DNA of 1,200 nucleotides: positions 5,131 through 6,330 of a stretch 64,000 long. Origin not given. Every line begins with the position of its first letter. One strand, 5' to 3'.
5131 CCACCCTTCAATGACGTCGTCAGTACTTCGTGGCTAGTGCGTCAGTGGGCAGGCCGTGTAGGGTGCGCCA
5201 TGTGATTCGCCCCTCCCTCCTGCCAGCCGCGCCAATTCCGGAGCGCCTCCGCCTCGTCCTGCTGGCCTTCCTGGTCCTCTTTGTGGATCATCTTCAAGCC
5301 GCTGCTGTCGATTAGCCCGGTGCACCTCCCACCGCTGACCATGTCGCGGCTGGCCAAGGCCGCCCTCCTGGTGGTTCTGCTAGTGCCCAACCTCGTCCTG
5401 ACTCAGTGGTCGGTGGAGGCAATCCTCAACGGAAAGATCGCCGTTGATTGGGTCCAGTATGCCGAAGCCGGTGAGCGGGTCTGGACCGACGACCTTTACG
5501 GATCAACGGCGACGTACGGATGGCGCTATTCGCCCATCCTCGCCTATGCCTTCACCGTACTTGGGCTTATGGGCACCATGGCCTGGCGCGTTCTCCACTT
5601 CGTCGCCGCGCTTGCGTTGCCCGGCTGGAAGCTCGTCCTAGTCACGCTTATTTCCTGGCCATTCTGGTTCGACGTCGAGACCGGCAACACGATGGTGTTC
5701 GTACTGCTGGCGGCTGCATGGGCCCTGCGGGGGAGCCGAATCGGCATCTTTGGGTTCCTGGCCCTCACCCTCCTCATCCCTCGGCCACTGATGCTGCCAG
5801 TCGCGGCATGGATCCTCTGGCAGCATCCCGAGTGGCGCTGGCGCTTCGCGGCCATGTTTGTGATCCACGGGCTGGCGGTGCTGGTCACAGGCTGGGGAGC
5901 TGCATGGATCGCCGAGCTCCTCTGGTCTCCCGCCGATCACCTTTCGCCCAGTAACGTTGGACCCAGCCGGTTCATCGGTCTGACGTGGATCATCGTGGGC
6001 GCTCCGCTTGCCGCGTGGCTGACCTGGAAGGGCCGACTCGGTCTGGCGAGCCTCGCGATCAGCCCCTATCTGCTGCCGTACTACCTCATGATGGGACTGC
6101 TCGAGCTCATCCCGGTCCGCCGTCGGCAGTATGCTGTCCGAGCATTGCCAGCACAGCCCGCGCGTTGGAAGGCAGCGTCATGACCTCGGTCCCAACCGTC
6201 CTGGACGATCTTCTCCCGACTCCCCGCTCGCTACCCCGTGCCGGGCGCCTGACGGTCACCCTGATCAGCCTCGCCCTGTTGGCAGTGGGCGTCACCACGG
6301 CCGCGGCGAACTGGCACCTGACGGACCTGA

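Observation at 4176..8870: Tandem array of four GT87/DUF2029 membrane glycosyltransferase paralogs plus a fifth at 26.3 kb, with pseudogene debris between them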

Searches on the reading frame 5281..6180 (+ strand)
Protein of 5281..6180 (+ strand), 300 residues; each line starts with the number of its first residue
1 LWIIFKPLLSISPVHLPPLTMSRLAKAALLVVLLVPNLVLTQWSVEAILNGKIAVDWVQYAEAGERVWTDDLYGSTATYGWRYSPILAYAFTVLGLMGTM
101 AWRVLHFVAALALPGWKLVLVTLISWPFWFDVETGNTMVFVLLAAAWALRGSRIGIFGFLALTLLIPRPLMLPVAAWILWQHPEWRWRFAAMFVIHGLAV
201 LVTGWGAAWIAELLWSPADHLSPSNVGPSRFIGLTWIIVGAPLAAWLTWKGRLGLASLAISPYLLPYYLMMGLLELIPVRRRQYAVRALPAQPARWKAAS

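Call 4: search_protein_families(library=pfam, proteins=[window:5281-6180:+], max_evalue=0.1)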
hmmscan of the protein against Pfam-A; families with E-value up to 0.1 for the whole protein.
window:5281-6180:+ (300 aa): 0 families

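Call 8: search_protein_families(library=ncbifam, proteins=[window:5341-6180:+], max_evalue=0.1)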
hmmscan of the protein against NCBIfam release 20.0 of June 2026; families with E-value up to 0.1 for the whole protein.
window:5341-6180:+ (280 aa): 0 families

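Call 10: find_homologous_proteins(query=window:5341-6180:+)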
Query window:5341-6180:+ (280 aa): 375 proteins with E <= 0.001 among 8000 candidates; the best 120 are listed.
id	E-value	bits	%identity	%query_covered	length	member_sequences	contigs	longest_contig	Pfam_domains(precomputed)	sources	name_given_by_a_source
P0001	5.0e-151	520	88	94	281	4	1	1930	-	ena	-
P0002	1.3e-134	467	77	94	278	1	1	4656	-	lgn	-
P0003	2.7e-133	462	79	86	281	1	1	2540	-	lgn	-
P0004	5.4e-130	451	78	86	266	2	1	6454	-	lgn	-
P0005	2.4e-129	449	75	93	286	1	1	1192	-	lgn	-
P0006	1.5e-126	440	71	99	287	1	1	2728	-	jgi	jgi:hypothetical protein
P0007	6.8e-117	408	70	94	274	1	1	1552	-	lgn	-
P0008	6.7e-96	339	60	96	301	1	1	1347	-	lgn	-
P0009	5.0e-94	333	62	89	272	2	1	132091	-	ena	-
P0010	1.1e-93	332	60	93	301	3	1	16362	-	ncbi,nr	ncbi:MAG: hypothetical protein H0U86_08310 [Chloroflexi bacterium]|nr:hypothetical protein [Chlorofl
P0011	1.4e-93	332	64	79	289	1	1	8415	-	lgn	-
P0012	1.7e-93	331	59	98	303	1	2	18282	-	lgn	-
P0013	1.2e-92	329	61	92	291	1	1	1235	-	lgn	-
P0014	2.4e-92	328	57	98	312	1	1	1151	-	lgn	-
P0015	6.1e-92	326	57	98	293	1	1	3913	-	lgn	-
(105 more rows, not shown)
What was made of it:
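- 5341..6183 (+): c2: 280-aa member of a separate, unannotated PimE-like family. The public gene call starts at TTG 5281. It has D36-x-x-x-Y40, R-Y63-S-P, G115-N116 and P147-R148-P149, and no Lys at the PimE K195 position. At least 375 'hypothetical' homologues (call 10).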

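Call 17: find_related_loci(query=A1, collection=genome_contigs, flank=10000)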
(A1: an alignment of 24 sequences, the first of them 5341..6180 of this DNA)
Query A1 (280 aa) in genome_contigs; peptide patterns used: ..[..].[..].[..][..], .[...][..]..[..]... (x = any residue, [..] = any of these).
219 stretches matched a pattern; 21 encode a relative of the query (tblastn E <= 1e-3); 21 distinct loci.
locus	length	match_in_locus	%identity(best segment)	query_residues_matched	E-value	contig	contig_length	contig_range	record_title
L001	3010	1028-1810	90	2-262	2e-162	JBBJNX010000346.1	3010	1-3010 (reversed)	MAG: Candidatus Limnocylindria bacterium isolate RDP_SRG_28 NODE_29369_length_3010_cov_3.996277, whole genome shotgun se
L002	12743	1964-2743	60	3-261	2e-96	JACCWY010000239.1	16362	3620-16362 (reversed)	MAG: Chloroflexota bacterium isolate MGR_bin164 SD2897-2912_k127_3875579, whole genome shotgun sequence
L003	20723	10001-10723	56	16-256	1e-84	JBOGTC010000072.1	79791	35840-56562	MAG: Candidatus Limnocylindria bacterium isolate M3-S_metawrap_bin.244 k127_1003874, whole genome shotgun sequence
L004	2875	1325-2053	58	17-257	5e-86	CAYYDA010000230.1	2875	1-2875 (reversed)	MAG TPA_asm: uncultured Steroidobacteraceae bacterium isolate SRP136066_co1_128 genome assembly, contig: NODE_74163_leng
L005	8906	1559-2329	55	9-265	8e-81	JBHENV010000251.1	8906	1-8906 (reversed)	MAG: Candidatus Limnocylindria bacterium isolate S5_bin.29.orig S5_k141_1899441, whole genome shotgun sequence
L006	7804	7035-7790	54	5-257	2e-74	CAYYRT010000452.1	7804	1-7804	MAG TPA_asm: uncultured Acidimicrobiaceae bacterium isolate binchicken_co31_95 genome assembly, contig: k141_5091983, wh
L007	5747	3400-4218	52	8-280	3e-74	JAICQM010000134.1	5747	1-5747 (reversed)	MAG: Chloroflexota bacterium isolate TY_HY_2_bin.42 k141_5724496_length_5747_cov_27.2622, whole genome shotgun sequence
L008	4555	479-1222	56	8-255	2e-73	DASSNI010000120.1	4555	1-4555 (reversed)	MAG TPA_asm: Candidatus Limnocylindria bacterium isolate SMAG_U1221 k141_191276, whole genome shotgun sequence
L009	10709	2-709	56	31-260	1e-65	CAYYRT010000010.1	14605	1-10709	MAG TPA_asm: uncultured Acidimicrobiaceae bacterium isolate binchicken_co31_95 genome assembly, contig: k141_2825402, wh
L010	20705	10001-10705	52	21-255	1e-64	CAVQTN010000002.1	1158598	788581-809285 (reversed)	MAG: uncultured Chloroflexia bacterium isolate MFD07737.bin.1.43 genome assembly, contig: contig_13420, whole genome sho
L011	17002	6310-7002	50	28-257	9e-63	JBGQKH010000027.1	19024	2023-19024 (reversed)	MAG: Candidatus Limnocylindria bacterium isolate OBJ2_061818_050_66 k141_2116089_length_19024_cov_24.6027, whole genome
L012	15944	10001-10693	50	28-257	8e-63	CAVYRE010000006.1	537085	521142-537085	MAG: uncultured Chloroflexia bacterium isolate MFD06085.bin.1.42 genome assembly, contig: contig_8484, whole genome shot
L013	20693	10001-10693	50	28-257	1e-61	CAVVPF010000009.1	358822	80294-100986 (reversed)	MAG: uncultured Chloroflexia bacterium isolate MFD03638.bin.2.5 genome assembly, contig: contig_2133, whole genome shotg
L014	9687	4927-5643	46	28-265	2e-59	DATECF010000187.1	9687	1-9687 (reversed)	MAG TPA_asm: Gemmatimonadales bacterium isolate SMAG_U8264 k141_1545016, whole genome shotgun sequence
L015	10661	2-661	52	52-270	2e-57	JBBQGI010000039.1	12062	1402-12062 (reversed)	MAG: Candidatus Limnocylindria bacterium isolate Co_metawrap_970 Cmw_970_k141_26317113_length_12062_cov_24.0000, whole g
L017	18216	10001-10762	54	15-267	1e-72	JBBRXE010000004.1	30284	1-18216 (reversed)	MAG: Candidatus Limnocylindria bacterium isolate La4_metabat2.166 La4_metabat2.166_K_1040192_L_30284_cov_36.9477, whole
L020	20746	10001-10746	47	28-274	4e-41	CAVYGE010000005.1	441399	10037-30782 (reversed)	MAG: uncultured Chloroflexia bacterium isolate MFD01275.bin.2.46 genome assembly, contig: contig_6248, whole genome shot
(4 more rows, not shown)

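Call 35: predict_structure(alignment_id=A1)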
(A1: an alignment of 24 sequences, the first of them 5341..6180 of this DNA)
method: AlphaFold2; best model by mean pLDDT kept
length: 280 residues; sequences in the alignment: 24
mean_pLDDT: 89.1   pTM: 0.85
mean pLDDT of the five models: 89.1, 87.1, 86.1, 85.4, 82.6
residues with pLDDT >= 90: 192; 70-90: 61; 50-70: 25; < 50: 2
segments of 3 or more residues with pLDDT < 50: none
pLDDT, mean of each block of 10 residues (from residue 1): 88 90 92 89 94 88 94 92 94 95 91 89 97 97 95 97 97 98 95 74 82 91 96 96 88 88 53 53
secondary structure, 60 per line:
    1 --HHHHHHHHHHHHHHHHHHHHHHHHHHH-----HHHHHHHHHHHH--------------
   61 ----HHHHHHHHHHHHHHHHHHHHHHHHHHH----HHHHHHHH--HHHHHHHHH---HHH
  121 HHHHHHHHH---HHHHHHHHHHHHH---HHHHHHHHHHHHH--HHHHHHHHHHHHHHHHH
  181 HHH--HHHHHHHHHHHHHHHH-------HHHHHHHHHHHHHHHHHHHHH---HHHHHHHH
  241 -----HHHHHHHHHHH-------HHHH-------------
elements in order: H3-29 H35-46 H65-91 H96-103 H106-114 H118-129 H133-145 H149-161 H164-183 H186-201 H209-229 H233-240 H246-256 H264-267

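Call 38: fold_search(model_id=the predicted structure, library=pdb)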
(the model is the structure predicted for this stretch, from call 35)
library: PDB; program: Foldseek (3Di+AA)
matches with E <= 10: 26; with E <= 0.001: 0
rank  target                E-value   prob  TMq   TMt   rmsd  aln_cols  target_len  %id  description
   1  9dm7_A                3.6e-03  1.00  0.62  0.49   6.5       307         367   18  mannosyltransferase PimE in complex with Fab_E6 (released 2025-06-25)
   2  7unh_B                1.1e+00  0.10  0.17  0.18  17.9       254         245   18  De novo designed chlorophyll dimer protein in apo state, SP2 (released 2023-04-19)
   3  7unh_A                1.4e+00  0.08  0.17  0.18  18.1       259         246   16  De novo designed chlorophyll dimer protein in apo state, SP2 (released 2023-04-19)
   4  7cyk_B                2.7e+00  0.03  0.15  0.14  17.3       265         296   15  Crystal structure of a second cysteine-pair mutant (V110C-I197C) of a bacterial bile acid transporter before disulfide (released 2021-01-13)
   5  6sxf_A                3.7e+00  0.02  0.13  0.14  24.2       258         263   16  Crystal Structure of the Voltage-Gated Sodium Channel NavMs (F208L) in complex with Tamoxifen (2.8 Angstrom resolution (released 2021-02-03)
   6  6snh_X                4.3e+00  0.35  0.50  0.33   5.8       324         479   11  Cryo-EM structure of yeast ALG6 in complex with 6AG9 Fab and Dol25-P-Glc (released 2020-03-11)
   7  6sx5                  4.3e+00  0.02  0.13  0.13  24.1       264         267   16  Full length Mutant Open-form Sodium Channel NavMs (released 2021-02-03)
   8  8zxp_A                4.5e+00  0.02  0.13  0.09  19.9       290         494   14  Cryo-EM structure of TmaT-TMA complexes (released 2024-11-06)
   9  7uni_C                4.7e+00  0.04  0.17  0.18  17.9       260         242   18  De novo designed chlorophyll dimer protein with Zn pheophorbide a methyl ester, SP2-ZnPPaM (released 2023-04-19)
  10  7uni_B                4.7e+00  0.04  0.17  0.18  17.8       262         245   15  De novo designed chlorophyll dimer protein with Zn pheophorbide a methyl ester, SP2-ZnPPaM (released 2023-04-19)
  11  9r2g_D                4.9e+00  0.03  0.16  0.14  15.3       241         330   12  Cytochrome bd II oxidase qOR-2 type from Mycobacterium smegmatis (released 2026-03-04)
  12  8b4o_B                6.2e+00  0.03  0.18  0.16  19.0       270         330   14  Cryo-EM structure of cytochrome bd oxidase from C. glutamicum (released 2022-12-28)
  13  4od4_A                6.2e+00  0.02  0.15  0.16  17.4       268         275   12  Apo structure of a UbiA homolog from Aeropyrum pernix K1 (released 2014-03-19)
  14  8jtv                  6.4e+00  0.01  0.12  0.10  20.1       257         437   17  hOCT1 in complex with metformin in inward occluded conformation (released 2024-03-27)
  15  9iiw                  6.7e+00  0.01  0.14  0.14  20.9       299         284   11  A local Cryo-EM structure of Bitter taste receptor TAS2R14 (released 2024-07-24)
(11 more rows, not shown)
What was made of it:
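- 5341..6183 (+): AlphaFold pLDDT 89.1, best PDB match PimE 9dm7 (E 3.6e-3, TM 0.62) (calls 35, 38).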

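Call 56: search_protein_representatives(alignment_id=A1)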
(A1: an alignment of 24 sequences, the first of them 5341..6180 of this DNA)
Query: 24 sequences, 278 profile positions. Proteins with E-value up to 0.001 (for the whole library): 412; up to 1e-10: 361; up to 1e-30: 260. The best 150 are listed.
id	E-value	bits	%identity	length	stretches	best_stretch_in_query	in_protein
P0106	2.0e-110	385.0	-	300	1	11-268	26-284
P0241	7.3e-84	297.8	-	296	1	16-268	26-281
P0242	2.4e-81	289.5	-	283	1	23-272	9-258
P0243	6.8e-80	284.8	-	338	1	19-270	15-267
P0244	3.5e-78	279.1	-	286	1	16-270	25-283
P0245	1.0e-77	277.6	-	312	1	18-274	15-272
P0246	2.7e-77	276.2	-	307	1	16-265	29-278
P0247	3.8e-77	275.8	-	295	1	19-274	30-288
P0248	6.2e-76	271.8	-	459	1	12-274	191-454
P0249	1.2e-74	267.6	-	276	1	12-269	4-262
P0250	2.3e-74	266.7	-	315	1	11-273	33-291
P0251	6.4e-74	265.2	-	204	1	8-174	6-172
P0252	5.6e-73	262.1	-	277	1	10-274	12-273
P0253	7.3e-73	261.7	-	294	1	21-272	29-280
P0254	2.8e-72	259.8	-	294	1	15-273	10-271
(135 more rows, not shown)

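Call 68: search_protein_families(library=pfam, proteins=[L010:1879-3444:+, L010:6052-8148:+, L013:10862-12157:-, L013:12980-15109:+, L013:16969-18387:+, L017:3757-5412:+, L017:11539-13200:-, L011:7063-8667:-, L011:8625-10085:+, L011:12772-14439:+], max_evalue=0.001)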
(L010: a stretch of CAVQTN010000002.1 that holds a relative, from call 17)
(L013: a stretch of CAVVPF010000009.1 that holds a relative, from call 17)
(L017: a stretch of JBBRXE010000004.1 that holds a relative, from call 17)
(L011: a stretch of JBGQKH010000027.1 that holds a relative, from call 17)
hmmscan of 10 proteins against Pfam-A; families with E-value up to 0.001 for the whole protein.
L010:1879-3444:+ (522 aa): 2 families
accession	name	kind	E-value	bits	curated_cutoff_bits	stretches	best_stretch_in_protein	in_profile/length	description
PF05090.19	HTTM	-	4.5e-18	66.2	27.7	1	145-372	3-239/259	HTTM domain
PF04134.17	DCC1-like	-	6e-15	56.9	27.8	1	401-504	1-108/113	DCC1-like thiol-disulfide oxidoreductase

L010:6052-8148:+ (699 aa): 2 families
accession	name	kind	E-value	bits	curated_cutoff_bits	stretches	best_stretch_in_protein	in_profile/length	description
PF01564.23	Spermine_synth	-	2.6e-09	37.3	22.9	1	281-403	16-132/186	Spermine/spermidine synthase domain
PF13847.12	Methyltransf_31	-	0.00061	19.9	27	1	283-419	3-127/145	Methyltransferase domain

L013:10862-12157:- (432 aa): 7 families
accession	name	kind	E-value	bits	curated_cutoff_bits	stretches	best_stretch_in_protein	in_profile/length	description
PF01593.30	Amino_oxidase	-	2e-35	123.4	19.8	1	20-405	3-417/443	Flavin containing amine oxidoreductase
PF01266.30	DAO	-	3.2e-15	57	27.9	2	11-45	2-36/353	FAD dependent oxidoreductase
PF13450.12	NAD_binding_8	-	4.9e-08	33.6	21.9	1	13-76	1-65/68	NAD(P)-binding Rossmann-like domain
PF07992.20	Pyr_redox_2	-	3e-07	30.6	26.1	0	9-41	143-175/291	Pyridine nucleotide-disulphide oxidoreductase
PF03486.20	HI0933_like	-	2.4e-05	24.4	50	0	11-42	3-34/244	HI0933-like protein Rossmann domain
PF00070.33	Pyr_redox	-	5.5e-05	24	22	0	10-43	1-34/82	Pyridine nucleotide-disulphide oxidoreductase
PF13454.12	NAD_binding_9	-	0.00079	19.9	21.8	0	194-253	98-152/155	FAD-NAD(P)-binding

L013:12980-15109:+ (710 aa): 3 families
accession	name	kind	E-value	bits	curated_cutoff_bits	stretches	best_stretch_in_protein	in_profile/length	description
PF01564.23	Spermine_synth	-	1.5e-09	38.1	22.9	1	300-427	18-137/186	Spermine/spermidine synthase domain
PF13649.12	Methyltransf_25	-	0.00011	23.3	27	1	304-376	1-70/97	Methyltransferase domain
PF08242.18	Methyltransf_12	-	0.00049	21.2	30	0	305-414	1-96/98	Methyltransferase domain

L013:16969-18387:+ (473 aa): 1 family
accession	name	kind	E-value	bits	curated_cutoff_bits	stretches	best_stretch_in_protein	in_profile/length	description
PF08242.18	Methyltransf_12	-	0.00018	22.6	30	1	304-395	2-79/98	Methyltransferase domain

L017:3757-5412:+ (552 aa): 1 family
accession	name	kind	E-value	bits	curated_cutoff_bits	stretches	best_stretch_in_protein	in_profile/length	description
PF13231.12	PMT_2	-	1.1e-07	32.6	26.1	1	104-265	3-159/160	Dolichyl-phosphate-mannose-protein mannosyltransferase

L017:11539-13200:- (554 aa): 2 families
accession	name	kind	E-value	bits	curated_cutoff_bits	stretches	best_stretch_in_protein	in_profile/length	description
PF01943.22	Polysacc_synt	-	3.7e-13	50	28.2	1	99-363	5-272/274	Polysaccharide biosynthesis protein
PF13440.11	Polysacc_synt_3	-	1.1e-12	48.2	23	1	119-410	1-291/293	Polysaccharide biosynthesis protein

L011:7063-8667:- (535 aa): 0 families

L011:8625-10085:+ (487 aa): 1 family
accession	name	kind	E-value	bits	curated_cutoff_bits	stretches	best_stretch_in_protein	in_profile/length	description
PF13231.12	PMT_2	-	6.7e-06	26.8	26.1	1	111-262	3-158/160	Dolichyl-phosphate-mannose-protein mannosyltransferase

L011:12772-14439:+ (556 aa): 1 family
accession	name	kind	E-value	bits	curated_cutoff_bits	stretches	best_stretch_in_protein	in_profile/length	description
PF08242.18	Methyltransf_12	-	0.00012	23.2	30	1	386-492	2-94/98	Methyltransferase domain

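Call 71: search_protein_families(library=pfam, proteins=[L020:15623-16519:+, L020:11733-12740:+, L020:4010-5314:+, L020:5173-6333:+], max_evalue=0.001)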
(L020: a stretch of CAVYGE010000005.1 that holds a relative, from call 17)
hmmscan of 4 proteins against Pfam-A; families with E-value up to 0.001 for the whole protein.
L020:15623-16519:+ (299 aa): 2 families
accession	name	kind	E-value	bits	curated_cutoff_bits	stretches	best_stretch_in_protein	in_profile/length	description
PF16363.11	GDP_Man_Dehyd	-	2.9e-105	352.8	27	1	20-281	52-332/332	GDP-mannose 4,6 dehydratase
PF01370.27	Epimerase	-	8.3e-51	173.1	20.9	1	13-214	34-240/240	NAD dependent epimerase/dehydratase family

L020:11733-12740:+ (336 aa): 1 family
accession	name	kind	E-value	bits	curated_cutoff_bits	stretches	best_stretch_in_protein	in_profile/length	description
PF03706.18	LPG_synthase_TM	-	1.5e-35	123.5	33.4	1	25-313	2-302/302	Lysylphosphatidylglycerol synthase TM region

L020:4010-5314:+ (435 aa): 4 families
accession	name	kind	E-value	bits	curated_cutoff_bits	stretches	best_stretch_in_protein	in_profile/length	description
PF03721.20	UDPG_MGDP_dh_N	-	3.2e-31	108.8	27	1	45-220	3-186/187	UDP-glucose/GDP-mannose dehydrogenase family, NAD binding domain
PF03720.21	UDPG_MGDP_dh_C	-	8.9e-14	52.2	30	1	347-417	2-82/103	UDP-glucose/GDP-mannose dehydrogenase family, UDP binding domain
PF00984.24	UDPG_MGDP_dh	-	5.2e-12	46.1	25.4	1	236-323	2-93/94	UDP-glucose/GDP-mannose dehydrogenase family, central domain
PF03446.21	NAD_binding_2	-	2.8e-06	27.9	21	1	49-230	6-157/161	NAD binding domain of 6-phosphogluconate dehydrogenase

L020:5173-6333:+ (387 aa): 5 families
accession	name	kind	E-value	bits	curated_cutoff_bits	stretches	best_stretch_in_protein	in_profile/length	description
PF01370.27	Epimerase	-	5.2e-40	137.8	20.9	1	50-307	1-239/240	NAD dependent epimerase/dehydratase family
PF16363.11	GDP_Man_Dehyd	-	8.7e-27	94.9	27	1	51-372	1-331/332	GDP-mannose 4,6 dehydratase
PF13460.12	NAD_binding_10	-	1.6e-10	41.6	27.2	1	54-225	1-143/184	NAD(P)H-binding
PF07993.18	NAD_binding_4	-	7.3e-06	25.8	20.1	0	187-256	166-236/258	Male sterility protein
PF05368.20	NmrA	-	0.001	19.2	27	0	49-124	4-78/298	NmrA-like family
